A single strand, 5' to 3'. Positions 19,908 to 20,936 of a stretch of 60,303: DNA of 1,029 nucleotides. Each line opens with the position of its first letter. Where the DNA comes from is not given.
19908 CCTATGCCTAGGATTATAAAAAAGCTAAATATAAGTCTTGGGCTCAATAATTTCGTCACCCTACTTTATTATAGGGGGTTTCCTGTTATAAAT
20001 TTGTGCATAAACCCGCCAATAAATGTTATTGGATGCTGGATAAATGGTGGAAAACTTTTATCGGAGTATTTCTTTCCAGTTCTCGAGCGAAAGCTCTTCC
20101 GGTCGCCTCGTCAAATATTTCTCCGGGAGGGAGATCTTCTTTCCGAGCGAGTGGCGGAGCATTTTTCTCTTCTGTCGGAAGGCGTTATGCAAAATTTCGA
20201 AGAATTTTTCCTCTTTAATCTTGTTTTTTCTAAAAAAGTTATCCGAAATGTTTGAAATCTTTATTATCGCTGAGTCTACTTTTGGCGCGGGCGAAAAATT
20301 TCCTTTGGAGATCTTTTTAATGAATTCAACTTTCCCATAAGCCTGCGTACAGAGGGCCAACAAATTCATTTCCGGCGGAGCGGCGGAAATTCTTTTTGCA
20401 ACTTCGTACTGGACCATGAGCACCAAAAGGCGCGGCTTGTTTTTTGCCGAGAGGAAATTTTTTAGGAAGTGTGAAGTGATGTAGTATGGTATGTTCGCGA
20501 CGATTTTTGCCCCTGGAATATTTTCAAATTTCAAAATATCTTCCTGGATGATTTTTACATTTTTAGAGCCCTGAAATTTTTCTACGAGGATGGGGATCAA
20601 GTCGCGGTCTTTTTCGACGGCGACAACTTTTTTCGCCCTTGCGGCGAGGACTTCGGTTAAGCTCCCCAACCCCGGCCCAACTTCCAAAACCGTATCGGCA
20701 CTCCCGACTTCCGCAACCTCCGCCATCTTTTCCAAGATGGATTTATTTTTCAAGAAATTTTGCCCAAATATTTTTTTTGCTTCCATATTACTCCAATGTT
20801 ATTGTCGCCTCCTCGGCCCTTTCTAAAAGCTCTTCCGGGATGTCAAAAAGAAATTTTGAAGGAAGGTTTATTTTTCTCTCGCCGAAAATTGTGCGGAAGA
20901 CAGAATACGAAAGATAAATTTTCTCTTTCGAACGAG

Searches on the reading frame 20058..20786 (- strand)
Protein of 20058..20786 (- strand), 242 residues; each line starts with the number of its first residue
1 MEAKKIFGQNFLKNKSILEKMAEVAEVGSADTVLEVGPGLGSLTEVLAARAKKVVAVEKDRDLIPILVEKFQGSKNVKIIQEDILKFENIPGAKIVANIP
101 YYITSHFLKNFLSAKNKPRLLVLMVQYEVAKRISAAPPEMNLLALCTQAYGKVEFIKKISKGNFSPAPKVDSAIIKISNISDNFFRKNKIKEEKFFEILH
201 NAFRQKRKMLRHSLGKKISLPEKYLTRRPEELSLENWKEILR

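Call 71: search_protein_families(library=pfam, max_evalue=0.001, proteins=[window:20058-20786:-])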
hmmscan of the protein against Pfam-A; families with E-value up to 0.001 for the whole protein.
window:20058-20786:- (242 aa): 2 families
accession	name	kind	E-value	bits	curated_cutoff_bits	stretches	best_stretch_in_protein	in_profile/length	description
PF00398.26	RrnaAD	-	4.8e-51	173.8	24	1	3-218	4-227/263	Ribosomal RNA adenine dimethylase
PF13649.12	Methyltransf_25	-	0.00012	23.1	27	1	33-88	1-59/97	Methyltransferase domain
